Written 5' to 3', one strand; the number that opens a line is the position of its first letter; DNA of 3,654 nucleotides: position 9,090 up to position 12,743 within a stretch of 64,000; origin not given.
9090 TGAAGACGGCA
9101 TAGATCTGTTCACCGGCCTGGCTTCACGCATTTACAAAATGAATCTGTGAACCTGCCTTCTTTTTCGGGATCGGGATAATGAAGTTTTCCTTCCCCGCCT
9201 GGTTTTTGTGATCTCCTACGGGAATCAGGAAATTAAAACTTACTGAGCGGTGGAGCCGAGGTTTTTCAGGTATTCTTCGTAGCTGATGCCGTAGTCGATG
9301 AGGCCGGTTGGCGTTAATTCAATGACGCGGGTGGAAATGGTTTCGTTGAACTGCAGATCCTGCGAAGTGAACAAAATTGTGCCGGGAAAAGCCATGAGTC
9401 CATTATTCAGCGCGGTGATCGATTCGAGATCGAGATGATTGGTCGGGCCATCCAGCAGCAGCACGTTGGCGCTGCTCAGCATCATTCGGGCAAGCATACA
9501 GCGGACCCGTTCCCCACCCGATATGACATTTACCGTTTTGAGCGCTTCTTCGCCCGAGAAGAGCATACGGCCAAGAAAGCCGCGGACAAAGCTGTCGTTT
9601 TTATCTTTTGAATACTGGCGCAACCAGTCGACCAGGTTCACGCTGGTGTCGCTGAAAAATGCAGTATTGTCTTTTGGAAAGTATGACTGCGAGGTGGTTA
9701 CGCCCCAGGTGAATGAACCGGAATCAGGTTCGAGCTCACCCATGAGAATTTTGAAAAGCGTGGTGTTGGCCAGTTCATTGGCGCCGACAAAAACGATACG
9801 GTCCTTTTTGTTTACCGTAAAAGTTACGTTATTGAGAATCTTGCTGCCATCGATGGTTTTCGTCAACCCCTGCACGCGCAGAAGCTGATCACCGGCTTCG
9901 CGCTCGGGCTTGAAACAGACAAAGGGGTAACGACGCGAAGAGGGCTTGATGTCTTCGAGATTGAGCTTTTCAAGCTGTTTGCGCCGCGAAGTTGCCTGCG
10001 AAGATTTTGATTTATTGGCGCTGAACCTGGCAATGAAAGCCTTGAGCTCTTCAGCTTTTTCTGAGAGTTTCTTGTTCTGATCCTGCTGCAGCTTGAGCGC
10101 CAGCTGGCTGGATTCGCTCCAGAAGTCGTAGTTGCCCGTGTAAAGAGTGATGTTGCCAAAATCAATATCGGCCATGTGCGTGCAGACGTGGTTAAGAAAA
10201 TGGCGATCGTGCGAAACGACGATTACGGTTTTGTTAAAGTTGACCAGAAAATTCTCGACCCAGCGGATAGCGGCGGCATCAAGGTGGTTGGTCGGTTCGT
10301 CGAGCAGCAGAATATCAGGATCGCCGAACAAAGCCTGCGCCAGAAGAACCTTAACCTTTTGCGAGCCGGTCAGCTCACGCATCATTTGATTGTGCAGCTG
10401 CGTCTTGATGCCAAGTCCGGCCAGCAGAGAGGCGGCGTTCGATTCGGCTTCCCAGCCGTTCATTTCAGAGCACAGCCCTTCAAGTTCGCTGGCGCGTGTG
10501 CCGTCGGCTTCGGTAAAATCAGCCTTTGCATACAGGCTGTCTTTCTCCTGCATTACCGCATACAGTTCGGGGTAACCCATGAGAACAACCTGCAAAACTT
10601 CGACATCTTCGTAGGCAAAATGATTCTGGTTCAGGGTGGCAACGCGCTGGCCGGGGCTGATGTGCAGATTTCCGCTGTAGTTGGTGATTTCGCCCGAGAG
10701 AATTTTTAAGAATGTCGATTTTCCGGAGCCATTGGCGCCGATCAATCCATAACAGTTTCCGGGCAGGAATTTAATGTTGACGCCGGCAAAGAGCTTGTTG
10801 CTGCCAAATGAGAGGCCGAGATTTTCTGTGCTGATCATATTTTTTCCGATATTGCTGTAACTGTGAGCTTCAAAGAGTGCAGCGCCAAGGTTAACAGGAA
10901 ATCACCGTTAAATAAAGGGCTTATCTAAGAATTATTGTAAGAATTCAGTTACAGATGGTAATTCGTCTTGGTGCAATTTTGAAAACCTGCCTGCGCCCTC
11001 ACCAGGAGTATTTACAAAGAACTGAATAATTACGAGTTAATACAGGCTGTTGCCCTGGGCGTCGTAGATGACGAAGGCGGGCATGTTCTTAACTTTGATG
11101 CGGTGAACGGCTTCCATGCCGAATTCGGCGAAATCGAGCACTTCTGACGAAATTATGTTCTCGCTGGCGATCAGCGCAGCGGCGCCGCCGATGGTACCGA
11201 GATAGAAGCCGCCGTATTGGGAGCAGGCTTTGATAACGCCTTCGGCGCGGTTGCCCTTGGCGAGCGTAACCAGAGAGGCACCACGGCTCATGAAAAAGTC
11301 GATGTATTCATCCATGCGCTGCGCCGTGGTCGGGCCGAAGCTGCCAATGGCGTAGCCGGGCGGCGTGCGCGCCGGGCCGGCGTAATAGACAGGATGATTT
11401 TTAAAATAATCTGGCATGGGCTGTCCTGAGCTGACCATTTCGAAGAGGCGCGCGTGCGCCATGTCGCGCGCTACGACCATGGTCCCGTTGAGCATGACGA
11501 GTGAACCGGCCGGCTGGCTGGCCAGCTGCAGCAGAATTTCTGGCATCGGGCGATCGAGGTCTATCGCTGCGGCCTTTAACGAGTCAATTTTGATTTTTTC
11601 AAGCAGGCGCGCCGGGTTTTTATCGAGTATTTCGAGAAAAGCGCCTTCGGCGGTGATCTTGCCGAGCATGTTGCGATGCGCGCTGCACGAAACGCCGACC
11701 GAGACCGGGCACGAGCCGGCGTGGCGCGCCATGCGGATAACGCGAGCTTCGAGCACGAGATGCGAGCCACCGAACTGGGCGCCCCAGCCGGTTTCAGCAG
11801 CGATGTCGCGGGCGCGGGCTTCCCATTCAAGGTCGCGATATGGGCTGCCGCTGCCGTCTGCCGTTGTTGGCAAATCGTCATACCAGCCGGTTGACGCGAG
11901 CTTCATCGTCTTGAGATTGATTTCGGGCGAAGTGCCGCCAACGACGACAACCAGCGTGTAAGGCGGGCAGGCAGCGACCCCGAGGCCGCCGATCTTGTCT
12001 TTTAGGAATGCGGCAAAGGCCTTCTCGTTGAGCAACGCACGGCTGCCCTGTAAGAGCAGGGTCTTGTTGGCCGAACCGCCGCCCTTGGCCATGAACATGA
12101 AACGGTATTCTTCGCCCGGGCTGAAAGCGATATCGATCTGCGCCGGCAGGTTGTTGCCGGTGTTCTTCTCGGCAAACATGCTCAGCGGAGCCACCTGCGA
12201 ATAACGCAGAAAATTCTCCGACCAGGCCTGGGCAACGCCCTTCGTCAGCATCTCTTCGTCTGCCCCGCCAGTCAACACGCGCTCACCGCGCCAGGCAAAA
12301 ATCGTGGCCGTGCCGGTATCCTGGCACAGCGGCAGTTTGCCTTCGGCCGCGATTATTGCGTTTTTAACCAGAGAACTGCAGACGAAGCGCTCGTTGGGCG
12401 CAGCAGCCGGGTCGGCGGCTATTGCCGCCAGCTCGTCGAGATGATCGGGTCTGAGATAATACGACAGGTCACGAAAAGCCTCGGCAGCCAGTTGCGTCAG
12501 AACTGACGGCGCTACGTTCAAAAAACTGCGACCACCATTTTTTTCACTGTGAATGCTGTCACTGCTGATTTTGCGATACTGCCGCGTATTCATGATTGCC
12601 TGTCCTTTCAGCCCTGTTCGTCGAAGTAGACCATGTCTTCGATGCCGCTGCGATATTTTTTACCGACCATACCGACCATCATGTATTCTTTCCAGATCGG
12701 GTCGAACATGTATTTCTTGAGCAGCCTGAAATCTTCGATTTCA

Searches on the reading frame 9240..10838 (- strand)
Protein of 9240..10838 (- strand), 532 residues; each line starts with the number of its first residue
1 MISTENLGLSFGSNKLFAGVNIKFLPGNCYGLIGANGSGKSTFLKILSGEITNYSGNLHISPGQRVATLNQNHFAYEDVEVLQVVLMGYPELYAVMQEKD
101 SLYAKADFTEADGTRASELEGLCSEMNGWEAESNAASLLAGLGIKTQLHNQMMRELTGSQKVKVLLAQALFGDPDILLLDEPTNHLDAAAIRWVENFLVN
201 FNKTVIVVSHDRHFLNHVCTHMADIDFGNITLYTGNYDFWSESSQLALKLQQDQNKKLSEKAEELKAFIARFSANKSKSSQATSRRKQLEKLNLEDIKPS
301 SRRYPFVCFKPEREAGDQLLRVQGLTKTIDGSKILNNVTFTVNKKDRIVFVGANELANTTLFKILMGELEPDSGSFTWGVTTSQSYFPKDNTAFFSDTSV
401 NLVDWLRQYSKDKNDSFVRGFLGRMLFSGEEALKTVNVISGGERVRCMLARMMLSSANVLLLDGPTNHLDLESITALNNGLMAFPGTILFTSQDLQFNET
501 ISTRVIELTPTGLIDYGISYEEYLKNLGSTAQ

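Call 69: search_protein_families(library=pfam, proteins=[window:9240-10838:-], max_evalue=0.00001)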
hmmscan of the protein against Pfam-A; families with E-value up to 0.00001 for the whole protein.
window:9240-10838:- (532 aa): 3 families
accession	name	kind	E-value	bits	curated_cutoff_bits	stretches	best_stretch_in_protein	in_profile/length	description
PF00005.33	ABC_tran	-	1.6e-39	136.1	25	2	19-184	3-137/137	ABC transporter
PF12848.13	ABC_tran_Xtn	-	2.6e-20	72.8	25.9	1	224-303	2-79/85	ABC transporter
PF13304.12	AAA_21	-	4.4e-11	43.8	27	0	30-48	2-20/304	AAA domain, putative AbiEii toxin, Type IV TA system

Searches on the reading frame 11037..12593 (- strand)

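Call 69: search_protein_families(library=pfam, proteins=[window:11037-12593:-], max_evalue=0.00001)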
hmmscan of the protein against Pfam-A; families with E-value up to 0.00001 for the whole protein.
window:11037-12593:- (518 aa): 2 families
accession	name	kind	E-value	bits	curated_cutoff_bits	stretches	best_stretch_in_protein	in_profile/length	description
PF05683.17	Fumerase_C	-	1e-67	227.9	22.2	1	317-518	1-202/205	Fumarase C-terminus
PF05681.19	Fumerase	-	2.8e-67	227.3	25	1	34-309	2-267/270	Fumarate hydratase (Fumerase)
